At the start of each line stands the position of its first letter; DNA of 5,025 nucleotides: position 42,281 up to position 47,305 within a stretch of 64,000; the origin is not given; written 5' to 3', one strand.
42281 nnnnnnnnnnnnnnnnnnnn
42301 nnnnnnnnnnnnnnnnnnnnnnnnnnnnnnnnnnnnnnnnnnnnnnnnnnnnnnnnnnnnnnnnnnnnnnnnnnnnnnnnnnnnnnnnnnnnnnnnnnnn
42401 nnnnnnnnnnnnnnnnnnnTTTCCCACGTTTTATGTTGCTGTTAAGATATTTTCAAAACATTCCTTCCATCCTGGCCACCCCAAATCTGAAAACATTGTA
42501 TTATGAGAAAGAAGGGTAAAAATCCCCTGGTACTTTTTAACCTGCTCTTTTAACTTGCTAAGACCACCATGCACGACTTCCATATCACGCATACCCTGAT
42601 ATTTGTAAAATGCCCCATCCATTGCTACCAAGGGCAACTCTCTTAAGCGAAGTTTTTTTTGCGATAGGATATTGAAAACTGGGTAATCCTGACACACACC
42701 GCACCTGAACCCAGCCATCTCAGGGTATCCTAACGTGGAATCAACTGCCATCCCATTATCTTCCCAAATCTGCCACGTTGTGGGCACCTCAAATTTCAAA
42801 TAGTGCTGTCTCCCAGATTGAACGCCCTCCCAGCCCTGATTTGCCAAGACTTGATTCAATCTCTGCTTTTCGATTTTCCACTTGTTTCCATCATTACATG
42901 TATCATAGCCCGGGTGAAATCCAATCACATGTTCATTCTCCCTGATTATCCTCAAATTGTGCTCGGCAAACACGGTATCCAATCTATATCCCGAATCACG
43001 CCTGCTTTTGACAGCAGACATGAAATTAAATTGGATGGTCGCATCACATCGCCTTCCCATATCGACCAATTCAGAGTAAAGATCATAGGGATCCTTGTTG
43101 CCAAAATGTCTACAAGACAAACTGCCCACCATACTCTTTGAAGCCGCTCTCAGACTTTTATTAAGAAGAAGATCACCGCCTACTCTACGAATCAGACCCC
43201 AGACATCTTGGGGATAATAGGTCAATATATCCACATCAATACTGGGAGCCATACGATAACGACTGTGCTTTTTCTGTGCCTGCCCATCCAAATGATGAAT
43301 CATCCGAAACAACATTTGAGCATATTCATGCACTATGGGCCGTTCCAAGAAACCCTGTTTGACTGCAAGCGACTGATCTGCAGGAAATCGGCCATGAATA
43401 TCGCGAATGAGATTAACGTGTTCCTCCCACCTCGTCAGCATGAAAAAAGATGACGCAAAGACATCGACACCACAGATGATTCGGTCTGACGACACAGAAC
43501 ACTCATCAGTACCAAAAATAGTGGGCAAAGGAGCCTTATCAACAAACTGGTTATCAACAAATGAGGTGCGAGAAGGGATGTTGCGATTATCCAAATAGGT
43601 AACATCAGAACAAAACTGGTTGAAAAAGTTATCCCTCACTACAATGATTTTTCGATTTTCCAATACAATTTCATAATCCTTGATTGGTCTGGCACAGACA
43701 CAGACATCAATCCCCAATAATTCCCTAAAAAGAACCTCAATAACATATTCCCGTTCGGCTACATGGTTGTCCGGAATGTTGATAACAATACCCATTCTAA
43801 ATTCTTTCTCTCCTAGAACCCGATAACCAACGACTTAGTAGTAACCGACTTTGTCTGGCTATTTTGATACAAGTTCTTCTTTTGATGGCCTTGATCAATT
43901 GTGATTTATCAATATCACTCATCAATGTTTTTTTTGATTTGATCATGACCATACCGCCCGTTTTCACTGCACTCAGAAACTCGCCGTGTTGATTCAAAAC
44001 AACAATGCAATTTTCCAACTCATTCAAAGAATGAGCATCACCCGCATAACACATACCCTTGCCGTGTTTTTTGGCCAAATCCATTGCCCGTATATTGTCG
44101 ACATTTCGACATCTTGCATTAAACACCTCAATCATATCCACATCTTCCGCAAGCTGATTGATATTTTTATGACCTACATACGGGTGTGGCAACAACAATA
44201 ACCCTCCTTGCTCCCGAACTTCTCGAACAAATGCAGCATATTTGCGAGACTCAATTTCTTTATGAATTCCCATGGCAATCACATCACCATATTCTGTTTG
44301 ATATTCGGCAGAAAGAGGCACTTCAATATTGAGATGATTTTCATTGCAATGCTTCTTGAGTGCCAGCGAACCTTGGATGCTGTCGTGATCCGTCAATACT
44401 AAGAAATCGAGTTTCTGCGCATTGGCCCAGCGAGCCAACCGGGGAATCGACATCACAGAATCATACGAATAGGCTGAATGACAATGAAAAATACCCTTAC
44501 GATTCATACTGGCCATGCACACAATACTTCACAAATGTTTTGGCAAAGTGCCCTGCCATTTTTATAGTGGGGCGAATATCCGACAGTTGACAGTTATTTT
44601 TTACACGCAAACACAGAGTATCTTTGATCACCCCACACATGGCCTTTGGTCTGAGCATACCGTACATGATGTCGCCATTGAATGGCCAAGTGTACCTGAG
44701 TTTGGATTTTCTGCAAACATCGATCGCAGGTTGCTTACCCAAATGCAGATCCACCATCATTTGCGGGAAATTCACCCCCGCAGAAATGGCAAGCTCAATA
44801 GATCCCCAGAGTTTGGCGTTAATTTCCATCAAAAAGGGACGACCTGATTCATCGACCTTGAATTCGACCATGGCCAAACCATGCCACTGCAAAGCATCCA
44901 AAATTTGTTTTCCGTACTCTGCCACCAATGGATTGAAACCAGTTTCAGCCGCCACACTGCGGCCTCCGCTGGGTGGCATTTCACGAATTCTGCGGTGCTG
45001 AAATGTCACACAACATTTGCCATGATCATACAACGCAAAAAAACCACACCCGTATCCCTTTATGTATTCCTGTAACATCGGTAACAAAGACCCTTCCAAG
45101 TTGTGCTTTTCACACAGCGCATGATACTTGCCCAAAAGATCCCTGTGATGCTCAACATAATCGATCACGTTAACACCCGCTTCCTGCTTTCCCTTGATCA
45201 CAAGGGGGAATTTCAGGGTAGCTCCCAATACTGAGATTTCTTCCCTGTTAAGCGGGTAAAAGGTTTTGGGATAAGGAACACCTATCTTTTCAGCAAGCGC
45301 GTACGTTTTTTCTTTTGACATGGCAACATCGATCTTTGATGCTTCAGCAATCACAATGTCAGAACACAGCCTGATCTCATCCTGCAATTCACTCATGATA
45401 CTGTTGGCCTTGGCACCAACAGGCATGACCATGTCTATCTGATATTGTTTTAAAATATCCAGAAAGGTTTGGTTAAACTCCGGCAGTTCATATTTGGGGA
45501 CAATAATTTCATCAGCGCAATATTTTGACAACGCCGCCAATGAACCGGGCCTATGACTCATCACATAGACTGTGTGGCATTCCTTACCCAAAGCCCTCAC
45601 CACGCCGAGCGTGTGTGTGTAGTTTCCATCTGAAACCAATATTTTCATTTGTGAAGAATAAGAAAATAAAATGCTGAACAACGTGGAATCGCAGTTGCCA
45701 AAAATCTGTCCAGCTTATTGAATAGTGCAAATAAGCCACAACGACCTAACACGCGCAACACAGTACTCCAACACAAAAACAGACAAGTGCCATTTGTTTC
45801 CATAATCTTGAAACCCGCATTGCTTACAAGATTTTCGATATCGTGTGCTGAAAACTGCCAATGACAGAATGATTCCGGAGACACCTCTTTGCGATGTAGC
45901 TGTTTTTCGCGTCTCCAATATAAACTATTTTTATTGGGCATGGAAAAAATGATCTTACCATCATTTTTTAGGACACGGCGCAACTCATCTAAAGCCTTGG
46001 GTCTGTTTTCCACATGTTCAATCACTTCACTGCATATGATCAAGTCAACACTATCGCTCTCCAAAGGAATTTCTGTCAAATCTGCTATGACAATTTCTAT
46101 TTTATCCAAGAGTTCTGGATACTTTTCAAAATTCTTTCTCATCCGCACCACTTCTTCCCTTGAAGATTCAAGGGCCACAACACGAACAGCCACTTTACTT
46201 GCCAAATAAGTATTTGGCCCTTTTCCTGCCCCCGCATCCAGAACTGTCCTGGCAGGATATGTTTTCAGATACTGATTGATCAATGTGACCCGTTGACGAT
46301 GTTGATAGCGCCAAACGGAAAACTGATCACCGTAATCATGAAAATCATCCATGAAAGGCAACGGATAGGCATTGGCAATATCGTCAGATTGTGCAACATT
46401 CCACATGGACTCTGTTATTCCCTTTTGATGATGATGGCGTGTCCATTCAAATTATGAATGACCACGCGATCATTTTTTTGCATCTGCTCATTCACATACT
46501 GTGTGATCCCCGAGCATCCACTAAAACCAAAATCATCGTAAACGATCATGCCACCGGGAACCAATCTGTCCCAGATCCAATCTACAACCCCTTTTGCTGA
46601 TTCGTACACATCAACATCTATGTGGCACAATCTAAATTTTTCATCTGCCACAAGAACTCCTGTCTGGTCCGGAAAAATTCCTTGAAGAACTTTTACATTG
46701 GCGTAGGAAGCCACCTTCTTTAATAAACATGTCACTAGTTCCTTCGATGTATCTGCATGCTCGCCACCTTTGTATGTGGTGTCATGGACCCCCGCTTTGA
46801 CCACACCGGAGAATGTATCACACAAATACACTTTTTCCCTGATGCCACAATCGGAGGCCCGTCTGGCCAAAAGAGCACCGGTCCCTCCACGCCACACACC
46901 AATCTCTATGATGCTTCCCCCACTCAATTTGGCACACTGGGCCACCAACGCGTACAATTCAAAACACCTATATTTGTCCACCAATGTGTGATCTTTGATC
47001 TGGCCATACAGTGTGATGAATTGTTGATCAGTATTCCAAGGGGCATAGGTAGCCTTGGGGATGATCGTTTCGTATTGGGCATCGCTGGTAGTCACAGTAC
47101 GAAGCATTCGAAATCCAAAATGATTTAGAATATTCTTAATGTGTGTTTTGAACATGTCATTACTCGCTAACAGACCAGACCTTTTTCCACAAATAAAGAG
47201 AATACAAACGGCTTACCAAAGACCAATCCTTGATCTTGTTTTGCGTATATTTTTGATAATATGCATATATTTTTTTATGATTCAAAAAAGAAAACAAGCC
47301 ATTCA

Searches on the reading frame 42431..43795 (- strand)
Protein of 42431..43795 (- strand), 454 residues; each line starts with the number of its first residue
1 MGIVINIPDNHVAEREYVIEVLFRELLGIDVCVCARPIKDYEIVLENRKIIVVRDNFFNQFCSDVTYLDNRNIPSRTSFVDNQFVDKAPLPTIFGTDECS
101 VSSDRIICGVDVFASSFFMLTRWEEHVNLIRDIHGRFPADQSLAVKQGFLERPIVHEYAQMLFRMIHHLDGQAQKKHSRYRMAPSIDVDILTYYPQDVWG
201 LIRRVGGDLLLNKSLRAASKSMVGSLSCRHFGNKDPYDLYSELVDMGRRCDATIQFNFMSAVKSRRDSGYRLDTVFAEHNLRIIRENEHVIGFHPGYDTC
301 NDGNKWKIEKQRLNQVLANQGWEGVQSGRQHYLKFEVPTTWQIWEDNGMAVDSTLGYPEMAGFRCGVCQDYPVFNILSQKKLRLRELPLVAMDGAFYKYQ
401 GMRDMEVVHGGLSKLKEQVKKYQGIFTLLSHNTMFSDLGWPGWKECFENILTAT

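Call 78: search_protein_families(library=pfam, proteins=[window:42431-43795:-], max_evalue=0.00001)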
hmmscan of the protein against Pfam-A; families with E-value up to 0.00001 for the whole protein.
window:42431-43795:- (454 aa): 1 family
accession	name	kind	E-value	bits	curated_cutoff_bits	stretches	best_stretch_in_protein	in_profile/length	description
PF23019.1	DUF7033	-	2.2e-27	95.7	27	1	109-194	2-87/90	Family of unknown function (DUF7033)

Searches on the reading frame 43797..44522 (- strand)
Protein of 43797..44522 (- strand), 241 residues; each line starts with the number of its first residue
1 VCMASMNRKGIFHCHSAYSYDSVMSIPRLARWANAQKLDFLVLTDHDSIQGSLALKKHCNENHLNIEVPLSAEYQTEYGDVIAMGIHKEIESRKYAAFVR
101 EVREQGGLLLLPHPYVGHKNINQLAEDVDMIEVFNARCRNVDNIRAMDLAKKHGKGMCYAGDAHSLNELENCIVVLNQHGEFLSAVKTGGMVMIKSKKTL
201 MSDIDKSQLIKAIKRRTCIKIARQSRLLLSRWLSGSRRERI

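Call 78: search_protein_families(library=pfam, proteins=[window:43797-44522:-], max_evalue=0.00001)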
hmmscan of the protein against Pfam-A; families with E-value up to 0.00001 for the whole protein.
window:43797-44522:- (241 aa): 1 family
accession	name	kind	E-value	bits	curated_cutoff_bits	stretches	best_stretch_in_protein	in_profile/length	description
PF02811.25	PHP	-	2.4e-08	34.9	26.4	1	12-129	2-95/164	PHP domain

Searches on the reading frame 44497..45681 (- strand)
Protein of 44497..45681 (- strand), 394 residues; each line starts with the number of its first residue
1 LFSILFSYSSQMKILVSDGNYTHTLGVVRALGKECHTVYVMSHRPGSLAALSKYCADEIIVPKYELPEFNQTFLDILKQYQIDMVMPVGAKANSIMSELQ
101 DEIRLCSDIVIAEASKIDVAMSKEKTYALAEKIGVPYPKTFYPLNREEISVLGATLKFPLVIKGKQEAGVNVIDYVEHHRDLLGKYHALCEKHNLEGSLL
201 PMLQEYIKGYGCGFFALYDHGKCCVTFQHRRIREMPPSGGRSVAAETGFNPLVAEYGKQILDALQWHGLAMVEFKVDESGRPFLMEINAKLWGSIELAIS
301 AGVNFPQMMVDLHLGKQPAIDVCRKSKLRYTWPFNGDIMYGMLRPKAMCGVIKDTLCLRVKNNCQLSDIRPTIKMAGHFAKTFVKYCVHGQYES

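Call 77: search_protein_families(library=ncbifam, proteins=[window:44497-45681:-], max_evalue=1e-10)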
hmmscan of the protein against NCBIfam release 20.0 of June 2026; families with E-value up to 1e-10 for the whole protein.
window:44497-45681:- (394 aa): 5 families
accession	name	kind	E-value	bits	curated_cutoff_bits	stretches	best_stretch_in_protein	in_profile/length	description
NF009402.0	PRK12767.1-1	equivalog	3.1e-24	85.4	218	1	11-318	2-303/329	carbamoyl phosphate synthase-like protein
NF005315.0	PRK06849.1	equivalog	8.3e-19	67.8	406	1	10-296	3-281/389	hypothetical protein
NF009405.0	PRK12767.1-4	equivalog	2.8e-17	62.7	390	1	41-318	30-293/320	carbamoyl phosphate synthase-like protein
NF009404.0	PRK12767.1-3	equivalog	2.9e-13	49.4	316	1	51-321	39-314/344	carbamoyl phosphate synthase-like protein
NF009406.0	PRK12767.1-5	equivalog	1.1e-11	44.4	271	1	54-311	43-291/327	carbamoyl phosphate synthase-like protein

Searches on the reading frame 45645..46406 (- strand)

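Call 78: search_protein_families(library=pfam, proteins=[window:45645-46406:-], max_evalue=0.00001)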
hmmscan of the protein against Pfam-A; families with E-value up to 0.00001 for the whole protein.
window:45645-46406:- (253 aa): 8 families
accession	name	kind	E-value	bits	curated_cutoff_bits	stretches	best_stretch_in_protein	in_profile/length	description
PF08241.18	Methyltransf_11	-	5.5e-21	75.4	21.2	1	56-154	1-95/95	Methyltransferase domain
PF13489.12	Methyltransf_23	-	2.3e-19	70.2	27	1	36-203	6-163/164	Methyltransferase domain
PF13649.12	Methyltransf_25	-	1.2e-16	61.6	27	1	55-150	1-97/97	Methyltransferase domain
PF13847.12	Methyltransf_31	-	9.7e-16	58.2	27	1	53-170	5-118/145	Methyltransferase domain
PF08242.18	Methyltransf_12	-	1.9e-11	45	30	1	56-152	1-98/98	Methyltransferase domain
PF02353.26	CMAS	-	2.8e-08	33.9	27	1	37-204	48-215/273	Mycolic acid cyclopropane synthetase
PF05219.18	DREV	-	9.4e-07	28.6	26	1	26-203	68-237/265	DREV methyltransferase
PF01209.24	Ubie_methyltran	-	1.9e-06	27.9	20.1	1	35-153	31-150/233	ubiE/COQ5 methyltransferase family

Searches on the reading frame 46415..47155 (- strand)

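Call 78: search_protein_families(library=pfam, proteins=[window:46415-47155:-], max_evalue=0.00001)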
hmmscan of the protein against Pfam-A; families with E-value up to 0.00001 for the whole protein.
window:46415-47155:- (246 aa): 2 families
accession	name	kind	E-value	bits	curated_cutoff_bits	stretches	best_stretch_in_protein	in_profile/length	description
PF05711.17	TylF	-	3.7e-19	69.4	23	1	56-223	68-245/264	Macrocin-O-methyltransferase (TylF)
PF13578.12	Methyltransf_24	-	1.4e-11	45.7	26.3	1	83-209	1-105/105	Methyltransferase domain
